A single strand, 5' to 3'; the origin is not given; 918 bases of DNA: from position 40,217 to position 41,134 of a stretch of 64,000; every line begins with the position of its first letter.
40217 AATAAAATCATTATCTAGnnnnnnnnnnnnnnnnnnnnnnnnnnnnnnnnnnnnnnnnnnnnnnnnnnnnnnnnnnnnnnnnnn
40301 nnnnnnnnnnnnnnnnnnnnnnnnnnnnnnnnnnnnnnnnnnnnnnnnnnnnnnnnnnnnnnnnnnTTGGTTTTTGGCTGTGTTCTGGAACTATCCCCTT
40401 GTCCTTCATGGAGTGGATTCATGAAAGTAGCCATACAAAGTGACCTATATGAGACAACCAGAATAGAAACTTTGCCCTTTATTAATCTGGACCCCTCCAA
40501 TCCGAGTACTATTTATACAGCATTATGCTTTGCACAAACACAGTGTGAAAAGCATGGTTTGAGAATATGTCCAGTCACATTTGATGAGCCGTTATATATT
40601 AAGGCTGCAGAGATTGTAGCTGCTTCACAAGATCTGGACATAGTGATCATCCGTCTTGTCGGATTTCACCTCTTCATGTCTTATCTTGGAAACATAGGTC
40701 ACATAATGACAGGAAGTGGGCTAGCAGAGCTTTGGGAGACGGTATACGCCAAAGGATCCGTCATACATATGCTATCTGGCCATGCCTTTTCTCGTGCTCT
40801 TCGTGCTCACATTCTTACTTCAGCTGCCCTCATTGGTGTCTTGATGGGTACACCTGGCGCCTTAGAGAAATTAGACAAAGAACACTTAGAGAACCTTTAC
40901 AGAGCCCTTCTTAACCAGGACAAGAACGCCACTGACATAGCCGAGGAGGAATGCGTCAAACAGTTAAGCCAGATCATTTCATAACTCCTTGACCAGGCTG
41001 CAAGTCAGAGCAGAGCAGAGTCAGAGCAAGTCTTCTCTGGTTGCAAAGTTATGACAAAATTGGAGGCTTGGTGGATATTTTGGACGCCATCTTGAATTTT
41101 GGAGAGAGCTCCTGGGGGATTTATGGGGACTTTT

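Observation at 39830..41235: A derivative of the long-TIR element carries a different 205-aa ORF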

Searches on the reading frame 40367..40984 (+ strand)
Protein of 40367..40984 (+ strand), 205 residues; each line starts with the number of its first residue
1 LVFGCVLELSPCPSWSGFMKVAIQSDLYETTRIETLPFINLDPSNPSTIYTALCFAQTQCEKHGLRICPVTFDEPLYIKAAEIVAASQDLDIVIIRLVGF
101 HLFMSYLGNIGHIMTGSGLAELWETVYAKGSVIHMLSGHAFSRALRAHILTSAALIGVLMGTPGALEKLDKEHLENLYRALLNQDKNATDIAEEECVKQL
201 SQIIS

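Call 5: search_protein_families(library=pfam, proteins=[window:40367-40984:+], max_evalue=1)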
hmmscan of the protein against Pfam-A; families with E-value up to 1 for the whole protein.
window:40367-40984:+ (205 aa): 1 family
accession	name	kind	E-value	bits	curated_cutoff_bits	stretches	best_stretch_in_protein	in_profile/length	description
PF12583.14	TPPII_C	-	0.2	12.6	27.7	1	165-184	25-44/69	Tripeptidyl peptidase II, C-terminal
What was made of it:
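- Tried and rejected: Pfam on the 205-aa ORF gave only a noise hit (TPPII_C, E 0.2; call 5).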

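Call 6: find_homologous_proteins(query=window:40367-40984:+, max_evalue=0.001)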
Query window:40367-40984:+ (205 aa): 85 proteins with E <= 0.001 among 225 candidates.
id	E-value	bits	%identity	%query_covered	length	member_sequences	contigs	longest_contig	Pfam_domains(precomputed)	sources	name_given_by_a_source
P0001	3.9e-89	315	76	91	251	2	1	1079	-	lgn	-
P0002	1.1e-82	294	66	99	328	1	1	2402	-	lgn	-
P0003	2.7e-77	277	71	87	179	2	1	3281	-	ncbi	-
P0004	7.0e-77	275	87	71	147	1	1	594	-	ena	-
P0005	1.8e-75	271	81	75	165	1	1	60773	-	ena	-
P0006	1.5e-71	258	69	83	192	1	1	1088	-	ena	-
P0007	4.5e-70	253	84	69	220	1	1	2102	-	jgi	jgi:hypothetical protein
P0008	5.5e-69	250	76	71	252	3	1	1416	-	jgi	-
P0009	6.4e-65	236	56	94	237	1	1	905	-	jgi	jgi:hypothetical protein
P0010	1.2e-64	236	55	97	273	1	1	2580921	-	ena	-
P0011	8.8e-64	233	59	91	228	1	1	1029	-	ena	-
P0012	3.2e-63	231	67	78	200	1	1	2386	-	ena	-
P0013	1.2e-62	229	58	91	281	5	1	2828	-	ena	-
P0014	6.8e-60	220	74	65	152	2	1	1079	-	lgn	-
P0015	7.6e-60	220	59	86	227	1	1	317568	-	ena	-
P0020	5.0e-58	214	81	58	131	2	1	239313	-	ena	-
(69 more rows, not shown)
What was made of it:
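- Checked: The ORF has 85 homologues with E down to 4e-89 (call 6).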

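Call 13: find_encoding_contigs(protein=P0005, flank=10000, max_places=4)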
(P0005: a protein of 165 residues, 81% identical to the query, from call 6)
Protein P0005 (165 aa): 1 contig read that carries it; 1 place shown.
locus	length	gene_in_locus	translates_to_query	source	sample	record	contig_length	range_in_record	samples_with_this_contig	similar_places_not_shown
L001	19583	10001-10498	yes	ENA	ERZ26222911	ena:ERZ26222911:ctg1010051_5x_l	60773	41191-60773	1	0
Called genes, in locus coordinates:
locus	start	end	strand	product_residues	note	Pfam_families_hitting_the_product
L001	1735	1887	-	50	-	-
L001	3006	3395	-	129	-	-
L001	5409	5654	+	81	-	-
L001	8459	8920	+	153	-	-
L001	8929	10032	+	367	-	-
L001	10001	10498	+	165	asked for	-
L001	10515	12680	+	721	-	-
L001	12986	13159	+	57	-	-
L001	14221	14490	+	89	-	-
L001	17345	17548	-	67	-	-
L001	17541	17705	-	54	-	-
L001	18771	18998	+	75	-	-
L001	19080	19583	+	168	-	?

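Call 14: find_encoding_contigs(protein=P0020, flank=10000, max_places=4)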
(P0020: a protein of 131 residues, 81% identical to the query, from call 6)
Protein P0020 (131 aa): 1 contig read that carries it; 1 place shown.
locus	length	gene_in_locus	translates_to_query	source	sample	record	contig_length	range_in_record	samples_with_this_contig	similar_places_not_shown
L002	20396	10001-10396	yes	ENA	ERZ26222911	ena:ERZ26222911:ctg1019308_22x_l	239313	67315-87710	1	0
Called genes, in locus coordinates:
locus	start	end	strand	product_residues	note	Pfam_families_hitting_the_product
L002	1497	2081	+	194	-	-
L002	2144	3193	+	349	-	-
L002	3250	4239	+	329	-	PF00078:RVT_1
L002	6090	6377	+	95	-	PF17919:RT_RNaseH_2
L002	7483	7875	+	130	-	-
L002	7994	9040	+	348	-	PF03564:DUF1759 (weak)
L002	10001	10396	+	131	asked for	-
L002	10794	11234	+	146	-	-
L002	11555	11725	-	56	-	-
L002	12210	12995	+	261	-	-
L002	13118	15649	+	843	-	PF00078:RVT_1, PF17919:RT_RNaseH_2, PF17917:RT_RNaseH, PF17921:Integrase_H2C2, PF00665:rve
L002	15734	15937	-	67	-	-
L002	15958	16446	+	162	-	-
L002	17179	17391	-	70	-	-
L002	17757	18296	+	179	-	-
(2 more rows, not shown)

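Call 16: search_protein_families(library=pfam, proteins=[L001:10473-12680:+, L001:8929-10032:+, L001:8453-8920:+], max_evalue=0.1)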
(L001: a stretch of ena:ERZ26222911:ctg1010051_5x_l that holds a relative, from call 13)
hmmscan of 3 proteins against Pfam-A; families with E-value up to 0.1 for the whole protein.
L001:10473-12680:+ (735 aa): 1 family
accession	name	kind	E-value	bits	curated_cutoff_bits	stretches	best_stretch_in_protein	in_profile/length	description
PF02739.22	5_3_exonuc_N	-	0.023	14.8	34.3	1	416-480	83-143/164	5'-3' exonuclease, N-terminal resolvase-like domain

L001:8929-10032:+ (367 aa): 0 families

L001:8453-8920:+ (155 aa): 1 family
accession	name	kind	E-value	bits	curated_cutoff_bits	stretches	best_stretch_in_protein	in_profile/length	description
PF08746.17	zf-RING-like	-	0.046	14.3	26.6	0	60-138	1-36/43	RING-like domain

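Call 28: search_solved_structures(query=L001:10473-12680:+, max_evalue=10, show_alignments=2)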
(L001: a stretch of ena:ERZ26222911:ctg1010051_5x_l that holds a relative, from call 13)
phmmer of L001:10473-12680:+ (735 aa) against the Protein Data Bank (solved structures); distinct sequences matched with E-value up to 10: 0.
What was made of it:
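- Tried and rejected: A single-sequence phmmer search of the 735-aa C-terminal part against PDB found nothing (call 28).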

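Call 33: find_homologous_proteins(query=L001:10473-12680:+, max_evalue=0.00001)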
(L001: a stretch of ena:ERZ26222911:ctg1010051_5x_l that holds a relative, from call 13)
Query L001:10473-12680:+ (735 aa): 168 proteins with E <= 0.00001 among 8000 candidates; the best 120 are listed.
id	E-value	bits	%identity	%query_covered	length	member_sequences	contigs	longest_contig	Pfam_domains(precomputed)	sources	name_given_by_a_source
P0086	0.0e+0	1251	74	99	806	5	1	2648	-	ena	-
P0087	0.0e+0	1230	73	100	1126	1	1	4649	-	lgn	-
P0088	0.0e+0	1195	71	100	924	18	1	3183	-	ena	-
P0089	0.0e+0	1049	67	92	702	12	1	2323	-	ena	-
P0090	0.0e+0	1028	66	94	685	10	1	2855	-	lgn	-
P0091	3.9e-287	972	60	96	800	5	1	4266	-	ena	-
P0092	3.4e-283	959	76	78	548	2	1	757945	-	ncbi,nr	ncbi:hypothetical protein GQR58_013879 [Nymphon striatum]|nr:hypothetical protein GQR58_013879 [Nymp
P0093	1.3e-264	898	65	82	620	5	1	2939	-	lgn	-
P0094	3.0e-257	873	56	97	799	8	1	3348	-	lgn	-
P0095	6.8e-257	872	57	96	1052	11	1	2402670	-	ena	-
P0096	5.3e-251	853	67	77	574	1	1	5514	-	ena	-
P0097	3.6e-245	834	75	66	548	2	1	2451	-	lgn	-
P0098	3.7e-243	827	53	97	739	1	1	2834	-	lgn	-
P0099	1.9e-242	825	80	62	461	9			-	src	-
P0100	1.2e-239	815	52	95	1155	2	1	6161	-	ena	-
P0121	1.2e-178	614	96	38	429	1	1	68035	-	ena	-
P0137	3.4e-154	533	59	54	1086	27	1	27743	-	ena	-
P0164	6.6e-128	446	78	34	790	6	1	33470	-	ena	-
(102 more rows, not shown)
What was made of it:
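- Several database homologues carry host-gene names (call 33).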

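Call 36: search_solved_structures(query=A1, max_evalue=10, show_alignments=2)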
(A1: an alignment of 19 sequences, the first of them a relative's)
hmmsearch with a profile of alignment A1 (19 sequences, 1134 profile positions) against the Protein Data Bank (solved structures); distinct sequences matched with E-value up to 10: 7.
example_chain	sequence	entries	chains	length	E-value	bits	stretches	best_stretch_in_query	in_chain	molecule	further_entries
3qea_Z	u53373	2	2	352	4.7e-05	24.4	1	763-970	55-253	Exonuclease 1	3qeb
5uzv_Z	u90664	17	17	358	4.9e-05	24.3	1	763-970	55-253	Exonuclease 1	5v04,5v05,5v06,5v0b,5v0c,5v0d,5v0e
7mxx_Z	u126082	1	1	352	0.00029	21.8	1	763-970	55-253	Exonuclease 1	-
3qe9_Y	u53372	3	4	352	0.00069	20.5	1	763-970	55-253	Exonuclease 1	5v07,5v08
2lrh_A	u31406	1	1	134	0.05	14.4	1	828-917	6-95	De novo designed protein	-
2lci_A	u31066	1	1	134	0.061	14.1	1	830-917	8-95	Protein OR36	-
5gwg_A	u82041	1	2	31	6.9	7.3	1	1081-1101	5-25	Defensin alpha-related sequence 1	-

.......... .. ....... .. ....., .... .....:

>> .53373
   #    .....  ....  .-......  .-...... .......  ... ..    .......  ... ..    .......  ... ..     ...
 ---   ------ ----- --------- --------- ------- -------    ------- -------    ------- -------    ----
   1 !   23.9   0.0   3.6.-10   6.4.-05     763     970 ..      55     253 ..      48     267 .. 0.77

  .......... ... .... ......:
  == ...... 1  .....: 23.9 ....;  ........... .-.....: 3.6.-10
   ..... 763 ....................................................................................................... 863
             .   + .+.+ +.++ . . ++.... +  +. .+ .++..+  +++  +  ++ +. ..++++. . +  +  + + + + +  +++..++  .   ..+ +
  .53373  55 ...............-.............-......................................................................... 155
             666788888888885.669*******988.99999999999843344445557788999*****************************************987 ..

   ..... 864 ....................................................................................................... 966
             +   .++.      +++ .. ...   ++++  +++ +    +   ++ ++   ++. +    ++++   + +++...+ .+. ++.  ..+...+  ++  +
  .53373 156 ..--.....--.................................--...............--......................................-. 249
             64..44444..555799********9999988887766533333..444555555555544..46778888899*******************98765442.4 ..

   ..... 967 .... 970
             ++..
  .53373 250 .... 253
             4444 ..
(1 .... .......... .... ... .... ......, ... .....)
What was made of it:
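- On Academ superfamily / AcademX lineage: Profile A1 against PDB hits Exonuclease 1 at E 4.7e-5 over 200 aa (call 36).
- Tried and rejected: A family profile was needed (call 36).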

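Call 37: search_protein_families(library=pfam, alignment_id=A1, max_evalue=0.01)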
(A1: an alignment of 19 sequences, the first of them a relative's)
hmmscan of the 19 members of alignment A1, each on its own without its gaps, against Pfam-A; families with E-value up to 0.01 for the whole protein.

A. member 1, P0087 (1126 aa): 1 family
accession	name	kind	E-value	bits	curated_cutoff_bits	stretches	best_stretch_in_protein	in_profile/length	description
PF20231.3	DUF6589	-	0.0055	15.9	27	0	275-481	134-338/410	Family of unknown function (DUF6589)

B. families by the number of members that match (of 19 scanned): 2 families
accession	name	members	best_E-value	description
PF20231.3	DUF6589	2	1.2e-06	Family of unknown function (DUF6589)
PF22209.1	CPV_RdRP_N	1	0.0032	CPV, RNA-directed RNA polymerase, N-terminal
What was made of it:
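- Tried and rejected: Pfam on full-length relatives gave only weak 5_3_exonuc_N (E 0.023, call 16) and DUF6589 in 2 of 19 members (call 37).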

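Call 40: find_encoding_contigs(protein=P0164, flank=10000, max_places=3)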
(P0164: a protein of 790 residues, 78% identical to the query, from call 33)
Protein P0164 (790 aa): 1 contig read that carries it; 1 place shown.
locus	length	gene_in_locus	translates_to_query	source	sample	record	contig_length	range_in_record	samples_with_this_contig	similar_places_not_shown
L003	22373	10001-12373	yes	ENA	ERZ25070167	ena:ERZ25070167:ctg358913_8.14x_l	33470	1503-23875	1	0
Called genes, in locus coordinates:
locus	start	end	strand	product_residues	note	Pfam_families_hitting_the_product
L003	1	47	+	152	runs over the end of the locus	PF00078:RVT_1 (weak)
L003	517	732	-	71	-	-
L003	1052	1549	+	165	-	-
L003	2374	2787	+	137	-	-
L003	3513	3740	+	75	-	-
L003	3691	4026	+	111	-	-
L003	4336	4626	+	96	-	-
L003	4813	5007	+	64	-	-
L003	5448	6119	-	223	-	-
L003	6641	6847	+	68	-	-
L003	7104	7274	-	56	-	-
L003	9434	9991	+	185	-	-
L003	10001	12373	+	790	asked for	-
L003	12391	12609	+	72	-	-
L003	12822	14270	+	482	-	-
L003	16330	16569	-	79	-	-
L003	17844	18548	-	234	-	-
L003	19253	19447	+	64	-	-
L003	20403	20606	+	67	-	-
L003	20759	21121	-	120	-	-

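Call 41: find_encoding_contigs(protein=P0121, flank=10000, max_places=3)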
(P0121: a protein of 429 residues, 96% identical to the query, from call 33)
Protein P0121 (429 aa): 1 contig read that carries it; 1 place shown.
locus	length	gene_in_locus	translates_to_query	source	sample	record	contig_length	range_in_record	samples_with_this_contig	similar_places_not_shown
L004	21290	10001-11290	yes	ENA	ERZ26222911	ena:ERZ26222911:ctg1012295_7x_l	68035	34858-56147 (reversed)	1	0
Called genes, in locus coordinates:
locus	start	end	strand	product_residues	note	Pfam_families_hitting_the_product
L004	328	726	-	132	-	-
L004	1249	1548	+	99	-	-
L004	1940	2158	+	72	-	-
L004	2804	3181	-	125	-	-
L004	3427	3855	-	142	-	PF00078:RVT_1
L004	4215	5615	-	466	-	PF03372:Exo_endo_phos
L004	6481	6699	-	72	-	-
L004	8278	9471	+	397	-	-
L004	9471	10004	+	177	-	-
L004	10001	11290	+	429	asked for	-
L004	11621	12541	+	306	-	-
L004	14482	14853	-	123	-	-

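Call 42: find_encoding_contigs(protein=P0137, flank=10000, max_places=3)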
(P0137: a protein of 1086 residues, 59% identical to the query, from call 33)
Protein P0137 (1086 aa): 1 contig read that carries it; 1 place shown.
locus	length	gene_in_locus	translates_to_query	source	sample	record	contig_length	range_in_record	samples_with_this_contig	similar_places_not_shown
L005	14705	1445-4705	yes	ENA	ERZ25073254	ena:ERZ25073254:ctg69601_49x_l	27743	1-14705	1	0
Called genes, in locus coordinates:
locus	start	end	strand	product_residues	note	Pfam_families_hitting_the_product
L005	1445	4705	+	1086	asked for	-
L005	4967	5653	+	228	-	-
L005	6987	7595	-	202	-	-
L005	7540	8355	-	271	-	PF14529:Exo_endo_phos_2 (weak)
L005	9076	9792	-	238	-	-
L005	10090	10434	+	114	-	-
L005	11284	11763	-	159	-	-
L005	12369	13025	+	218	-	PF13472:Lipase_GDSL_2 (faint)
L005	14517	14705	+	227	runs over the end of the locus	-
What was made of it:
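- On AcademH lineage: No called gene inside the L003-L005 elements has a helicase Pfam hit on record (calls 40-42).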

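Call 64: predict_structure(alignment_id=A3)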
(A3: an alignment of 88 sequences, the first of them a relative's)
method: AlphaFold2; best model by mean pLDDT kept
length: 1126 residues; sequences in the alignment: 88
mean_pLDDT: 89.0   pTM: 0.80
mean pLDDT of the five models: 89.0, 87.7, 87.5, 87.3, 86.7
residues with pLDDT >= 90: 752; 70-90: 278; 50-70: 57; < 50: 39
segments of 3 or more residues with pLDDT < 50: 1-6, 100-107, 554-557, 1107-1126
pLDDT, mean of each block of 10 residues (from residue 1): 56 88 82 89 86 91 91 78 90 80 48 94 78 81 82 95 94 77 95 94 94 86 89 96 97 97 96 97 97 98 94 91 93 97 95 95 97 94 96 97 97 98 96 97 97 97 97 97 94 94 82 55 77 83 84 59 92 96 87 83 87 97 97 91 76 74 81 89 94 91 95 97 97 96 97 98 96 84 79 87 92 94 98 96 98 97 97 97 94 98 97 97 96 96 94 98 98 97 96 78 95 98 97 96 91 89 70 70 75 75 60 43 38
secondary structure, 60 per line:
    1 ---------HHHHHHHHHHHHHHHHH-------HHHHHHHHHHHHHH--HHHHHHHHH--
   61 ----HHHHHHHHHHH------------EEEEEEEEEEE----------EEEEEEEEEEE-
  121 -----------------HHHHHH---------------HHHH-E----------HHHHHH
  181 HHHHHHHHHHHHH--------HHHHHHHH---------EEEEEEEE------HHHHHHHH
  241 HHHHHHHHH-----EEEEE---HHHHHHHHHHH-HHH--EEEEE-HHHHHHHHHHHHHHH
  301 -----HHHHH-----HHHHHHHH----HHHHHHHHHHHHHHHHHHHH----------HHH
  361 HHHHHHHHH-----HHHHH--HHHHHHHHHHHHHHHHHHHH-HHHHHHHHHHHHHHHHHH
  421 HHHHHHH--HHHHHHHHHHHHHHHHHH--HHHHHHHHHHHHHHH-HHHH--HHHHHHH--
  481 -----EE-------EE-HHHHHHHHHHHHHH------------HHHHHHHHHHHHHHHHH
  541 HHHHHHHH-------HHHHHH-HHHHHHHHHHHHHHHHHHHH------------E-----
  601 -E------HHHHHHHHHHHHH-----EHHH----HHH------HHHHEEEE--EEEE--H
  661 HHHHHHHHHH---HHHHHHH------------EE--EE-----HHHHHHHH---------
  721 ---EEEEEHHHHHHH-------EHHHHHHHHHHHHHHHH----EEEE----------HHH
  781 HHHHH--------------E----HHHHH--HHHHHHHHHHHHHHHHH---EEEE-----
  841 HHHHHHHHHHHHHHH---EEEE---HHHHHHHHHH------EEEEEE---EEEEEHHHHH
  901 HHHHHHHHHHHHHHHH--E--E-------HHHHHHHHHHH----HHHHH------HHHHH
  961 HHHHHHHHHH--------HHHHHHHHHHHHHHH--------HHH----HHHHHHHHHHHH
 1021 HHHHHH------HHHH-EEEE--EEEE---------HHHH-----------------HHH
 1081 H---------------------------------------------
elements in order (helices of 4 or more, strands of 3 or more residues): H10-26 H34-47 H50-58 H65-75 E88-98 E109-119 H138-143 H159-162 H175-193 H202-209 E219-226 H233-249 E255-259 H263-273 E280-284 H286-300 H306-310 H316-323 H328-347 H358-369 H375-379 H382-401 H403-427 H430-447 H450-464 H466-469 H472-478 H498-511 H524-548 H556-561 H563-582 H609-621 H644-647 E648-651 E654-657 H660-670 H674-680 H704-711 E724-728 H729-735 H744-759 E764-767 H778-785 H805-809 H812-828 E832-835 H841-855 E859-862 H866-875 E882-887 E891-895 H896-916 H930-940 H945-949 H956-970 H979-993 H1009-1026 H1033-1036 E1038-1041 E1044-1047 H1057-1060 H1078-1081
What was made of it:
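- On Academ superfamily / AcademX lineage: In the AF2 model D94 lies on a strand, D260 lies just after a strand, and E503 lies in a helix (call 64).
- Closest known: P-element and hAT. Same: It has an RNase-H fold with an all-helical insertion domain between beta5 and alpha4 (call 64).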
